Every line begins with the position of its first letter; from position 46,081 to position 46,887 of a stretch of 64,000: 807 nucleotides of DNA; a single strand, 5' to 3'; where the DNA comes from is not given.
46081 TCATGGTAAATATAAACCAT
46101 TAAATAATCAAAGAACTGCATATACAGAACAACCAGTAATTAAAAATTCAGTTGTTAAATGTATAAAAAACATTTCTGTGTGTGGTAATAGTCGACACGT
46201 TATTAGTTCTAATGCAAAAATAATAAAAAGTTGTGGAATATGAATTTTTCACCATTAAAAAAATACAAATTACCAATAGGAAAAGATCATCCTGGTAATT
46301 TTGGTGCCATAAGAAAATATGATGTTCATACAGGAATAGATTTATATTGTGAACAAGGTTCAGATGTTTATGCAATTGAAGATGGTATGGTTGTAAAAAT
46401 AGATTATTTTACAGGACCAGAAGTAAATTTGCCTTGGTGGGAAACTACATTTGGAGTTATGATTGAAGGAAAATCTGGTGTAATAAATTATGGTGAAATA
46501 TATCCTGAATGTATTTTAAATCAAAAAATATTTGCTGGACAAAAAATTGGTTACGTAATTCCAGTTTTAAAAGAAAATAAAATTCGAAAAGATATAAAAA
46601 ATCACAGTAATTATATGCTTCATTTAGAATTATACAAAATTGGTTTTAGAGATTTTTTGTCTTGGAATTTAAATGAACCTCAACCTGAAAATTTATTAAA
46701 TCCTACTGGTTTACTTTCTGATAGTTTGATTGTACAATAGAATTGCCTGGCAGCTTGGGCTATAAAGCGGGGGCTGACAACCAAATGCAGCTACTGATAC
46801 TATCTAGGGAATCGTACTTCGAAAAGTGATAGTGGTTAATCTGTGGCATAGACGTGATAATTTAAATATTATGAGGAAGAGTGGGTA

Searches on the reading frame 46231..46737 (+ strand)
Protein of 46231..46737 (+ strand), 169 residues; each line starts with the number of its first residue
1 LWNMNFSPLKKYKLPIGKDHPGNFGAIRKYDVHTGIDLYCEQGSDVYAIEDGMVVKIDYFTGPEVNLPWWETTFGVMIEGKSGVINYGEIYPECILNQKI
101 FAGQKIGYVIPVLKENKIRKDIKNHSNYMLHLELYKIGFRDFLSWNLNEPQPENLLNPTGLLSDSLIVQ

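Call 11: find_related_loci(query=window:46231-46737:+, collection=viral_contigs, flank=3000)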
Query window:46231-46737:+ (169 aa) in viral_contigs; peptide patterns used: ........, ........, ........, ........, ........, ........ (x = any residue, [..] = any of these).
1 stretches matched a pattern, but none encodes a relative of the query by tblastn (E <= 1e-3).

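Call 15: find_homologous_proteins(query=window:46240-46737:+, max_evalue=0.00001)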
Query window:46240-46737:+ (166 aa): 234 proteins with E <= 0.00001 among 252 candidates; the best 120 are listed.
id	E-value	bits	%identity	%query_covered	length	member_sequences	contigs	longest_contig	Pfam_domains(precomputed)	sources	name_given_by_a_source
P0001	1.7e-110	385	100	100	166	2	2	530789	PF01551.30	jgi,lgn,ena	jgi:murein DD-endopeptidase MepM/ murein hydrolase activator NlpD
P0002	3.4e-59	217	64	93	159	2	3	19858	PF01551.30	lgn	-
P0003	1.1e-54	203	58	96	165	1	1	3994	PF01551.30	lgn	-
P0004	2.6e-54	201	58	96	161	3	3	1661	PF01551.30,PF26482.1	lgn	-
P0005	7.4e-53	197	57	93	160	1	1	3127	PF01551.30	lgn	-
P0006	5.6e-51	191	57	95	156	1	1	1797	PF01551.30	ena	-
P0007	6.4e-51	190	57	93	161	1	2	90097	PF01551.30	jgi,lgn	jgi:hypothetical protein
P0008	1.4e-50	189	57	93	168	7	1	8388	-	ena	-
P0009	2.3e-50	189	56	95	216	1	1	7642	PF01551.30,PF26482.1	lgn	-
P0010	1.3e-49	186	55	93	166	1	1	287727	PF01551.30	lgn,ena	-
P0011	4.6e-48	181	58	92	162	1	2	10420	PF01551.30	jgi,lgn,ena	-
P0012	3.0e-44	169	53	88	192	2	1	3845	PF01551.30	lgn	-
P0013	6.4e-44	168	55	96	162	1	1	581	PF01551.30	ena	-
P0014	2.5e-43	166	54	93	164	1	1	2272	PF01551.30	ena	-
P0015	5.3e-43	165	52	96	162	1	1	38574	PF01551.30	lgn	-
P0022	3.8e-42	162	52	96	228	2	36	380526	PF01551.30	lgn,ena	-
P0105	1.9e-35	140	50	91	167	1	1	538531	PF01551.30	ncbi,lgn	-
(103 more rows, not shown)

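Call 16: find_encoding_contigs(protein=P0002, flank=2500, max_places=4)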
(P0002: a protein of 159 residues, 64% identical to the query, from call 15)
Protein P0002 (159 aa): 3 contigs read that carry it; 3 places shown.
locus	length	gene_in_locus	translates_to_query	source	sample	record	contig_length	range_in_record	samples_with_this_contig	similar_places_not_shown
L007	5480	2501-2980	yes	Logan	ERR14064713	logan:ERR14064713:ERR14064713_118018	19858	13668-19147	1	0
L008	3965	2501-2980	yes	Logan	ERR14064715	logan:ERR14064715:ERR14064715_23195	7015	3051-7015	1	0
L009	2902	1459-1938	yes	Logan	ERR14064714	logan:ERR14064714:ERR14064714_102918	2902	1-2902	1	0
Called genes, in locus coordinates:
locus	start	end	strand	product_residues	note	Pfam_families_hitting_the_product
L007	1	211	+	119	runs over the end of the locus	-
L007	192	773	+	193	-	PF14559:TPR_19 (faint), PF07719:TPR_2 (faint), PF13424:TPR_12 (faint), PF00515:TPR_1 (faint)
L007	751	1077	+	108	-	-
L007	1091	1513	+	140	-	PF00188:CAP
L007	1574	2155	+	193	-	-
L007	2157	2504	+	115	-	-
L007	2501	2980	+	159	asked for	PF01551:Peptidase_M23 (weak)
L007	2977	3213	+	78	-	-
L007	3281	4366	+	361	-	PF00079:Serpin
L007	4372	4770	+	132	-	-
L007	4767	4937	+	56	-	-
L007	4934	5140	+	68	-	-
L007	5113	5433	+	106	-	-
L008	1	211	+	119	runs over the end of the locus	-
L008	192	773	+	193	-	PF14559:TPR_19 (faint), PF07719:TPR_2 (faint), PF13424:TPR_12 (faint), PF00515:TPR_1 (faint)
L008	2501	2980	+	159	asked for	PF01551:Peptidase_M23 (weak)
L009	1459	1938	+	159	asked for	PF01551:Peptidase_M23 (weak)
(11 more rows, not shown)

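Call 17: find_encoding_contigs(protein=P0007, flank=2500, max_places=3)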
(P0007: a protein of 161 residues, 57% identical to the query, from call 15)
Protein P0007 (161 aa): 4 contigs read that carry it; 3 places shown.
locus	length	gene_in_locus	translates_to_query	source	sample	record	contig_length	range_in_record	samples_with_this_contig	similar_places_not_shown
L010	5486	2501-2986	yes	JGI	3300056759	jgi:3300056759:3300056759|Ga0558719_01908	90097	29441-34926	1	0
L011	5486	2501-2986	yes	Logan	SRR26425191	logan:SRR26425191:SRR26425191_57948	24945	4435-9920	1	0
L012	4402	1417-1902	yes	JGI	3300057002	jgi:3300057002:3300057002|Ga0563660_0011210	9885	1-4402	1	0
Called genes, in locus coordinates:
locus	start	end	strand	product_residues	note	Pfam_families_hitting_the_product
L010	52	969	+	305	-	PF11380:Stealth_CR2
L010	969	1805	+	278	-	-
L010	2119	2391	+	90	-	-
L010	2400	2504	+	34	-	-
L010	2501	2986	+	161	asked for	PF01551:Peptidase_M23 (weak)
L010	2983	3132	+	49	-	-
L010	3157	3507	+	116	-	PF09458:H_lectin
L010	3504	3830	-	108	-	-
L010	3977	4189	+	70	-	-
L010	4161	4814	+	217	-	PF00376:MerR, PF12728:HTH_17, PF13411:MerR_1, PF00239:Resolvase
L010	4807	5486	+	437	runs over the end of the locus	PF05265:DUF723, PF14311:DUF4379 (faint), PF23545:Zn_ribbon_HMPTM (faint), PF05265:DUF723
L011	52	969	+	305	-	PF11380:Stealth_CR2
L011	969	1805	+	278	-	-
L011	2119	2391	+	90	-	-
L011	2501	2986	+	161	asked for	PF01551:Peptidase_M23 (weak)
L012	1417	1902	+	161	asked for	PF01551:Peptidase_M23 (weak)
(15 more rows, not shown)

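Call 18: find_encoding_contigs(protein=P0010, flank=2500, max_places=3)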
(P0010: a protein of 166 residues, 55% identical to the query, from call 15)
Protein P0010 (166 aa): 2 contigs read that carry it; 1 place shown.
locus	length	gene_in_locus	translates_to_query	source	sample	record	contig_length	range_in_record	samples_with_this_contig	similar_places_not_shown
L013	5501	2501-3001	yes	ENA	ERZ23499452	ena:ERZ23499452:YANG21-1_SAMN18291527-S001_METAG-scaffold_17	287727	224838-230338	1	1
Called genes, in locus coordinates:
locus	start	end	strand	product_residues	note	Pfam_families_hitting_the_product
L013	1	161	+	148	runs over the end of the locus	-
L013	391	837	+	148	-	PF15891:Nuc_deoxyri_tr2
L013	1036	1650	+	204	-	-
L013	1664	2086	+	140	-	-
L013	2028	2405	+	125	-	-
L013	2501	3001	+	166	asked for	PF01551:Peptidase_M23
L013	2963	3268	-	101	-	-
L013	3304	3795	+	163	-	-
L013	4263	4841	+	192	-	-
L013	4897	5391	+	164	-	-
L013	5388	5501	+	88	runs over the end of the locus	-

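Call 45: search_protein_families(library=pfam, proteins=[window:46240-46737:+], max_evalue=0.01)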
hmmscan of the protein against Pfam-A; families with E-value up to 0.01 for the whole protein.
window:46240-46737:+ (166 aa): 1 family
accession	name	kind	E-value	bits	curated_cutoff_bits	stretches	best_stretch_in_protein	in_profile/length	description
PF01551.29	Peptidase_M23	-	1.7e-06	28.6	28.7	1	29-107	2-73/96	Peptidase family M23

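Call 61: find_encoding_contigs(protein=P0105, flank=3000, max_places=2)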
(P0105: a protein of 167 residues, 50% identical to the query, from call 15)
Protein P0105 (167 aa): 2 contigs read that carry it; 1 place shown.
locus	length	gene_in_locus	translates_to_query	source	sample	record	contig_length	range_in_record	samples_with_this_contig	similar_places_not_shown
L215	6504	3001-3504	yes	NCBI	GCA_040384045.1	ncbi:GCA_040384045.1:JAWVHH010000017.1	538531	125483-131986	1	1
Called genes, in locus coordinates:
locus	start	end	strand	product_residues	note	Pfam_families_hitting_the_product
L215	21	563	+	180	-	-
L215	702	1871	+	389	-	-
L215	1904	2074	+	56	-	-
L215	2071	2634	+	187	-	-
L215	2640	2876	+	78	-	-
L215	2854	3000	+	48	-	-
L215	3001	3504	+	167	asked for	PF01551:Peptidase_M23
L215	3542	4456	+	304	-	PF14243:R2K_3, PF18299:R2K_2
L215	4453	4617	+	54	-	-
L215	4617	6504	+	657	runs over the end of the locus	PF08206:OB_RNB, PF17876:CSD2 (weak), PF22896:OB_RNR_1st (faint), PF25049:OB_HELZ2 (faint), PF17849:OB_Dis3, PF17876:CSD2, PF00773:RNB, PF00575:S1 (weak)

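Call 62: find_encoding_contigs(protein=P0022, flank=3000, max_places=3)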
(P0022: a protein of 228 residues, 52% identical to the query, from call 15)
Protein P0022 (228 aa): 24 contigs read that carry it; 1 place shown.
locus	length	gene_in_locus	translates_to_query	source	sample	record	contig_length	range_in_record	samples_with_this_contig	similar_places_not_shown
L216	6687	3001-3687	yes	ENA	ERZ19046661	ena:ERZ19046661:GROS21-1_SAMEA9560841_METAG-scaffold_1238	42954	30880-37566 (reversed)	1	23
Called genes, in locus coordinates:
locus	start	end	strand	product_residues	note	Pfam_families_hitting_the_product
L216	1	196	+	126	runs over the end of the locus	-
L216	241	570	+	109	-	-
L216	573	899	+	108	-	-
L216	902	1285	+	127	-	-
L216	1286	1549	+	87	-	-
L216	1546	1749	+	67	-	-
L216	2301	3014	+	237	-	-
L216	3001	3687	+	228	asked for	PF01551:Peptidase_M23 (weak)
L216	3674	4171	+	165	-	-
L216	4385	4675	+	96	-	-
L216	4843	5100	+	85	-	-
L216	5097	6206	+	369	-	PF02540:NAD_synthase, PF03054:tRNA_Me_trans, PF20259:tRNA_Me_trans_M, PF20258:tRNA_Me_trans_C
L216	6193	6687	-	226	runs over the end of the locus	PF01541:GIY-YIG, PF07460:NUMOD3, PF22083:I-HmuI_NUMOD-like (weak)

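Call 104: search_protein_families(library=phrogs, proteins=[window:46240-46737:+], max_evalue=0.01)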
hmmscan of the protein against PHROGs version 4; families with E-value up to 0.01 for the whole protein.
window:46240-46737:+ (166 aa): 5 families
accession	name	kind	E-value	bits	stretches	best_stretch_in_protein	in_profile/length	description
phrog_6700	-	lysis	6.9e-07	27.5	1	26-106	2622-2696/2898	endolysin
phrog_3084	-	lysis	1.5e-06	28.5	1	25-112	19-104/468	endolysin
phrog_6985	-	lysis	3.6e-06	27.6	1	24-126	20-129/278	endolysin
phrog_7767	-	other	3.5e-05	24.6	1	28-58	19-49/194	metallo-endopeptidase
phrog_880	-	lysis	0.0017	18.8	1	21-108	21-106/435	endolysin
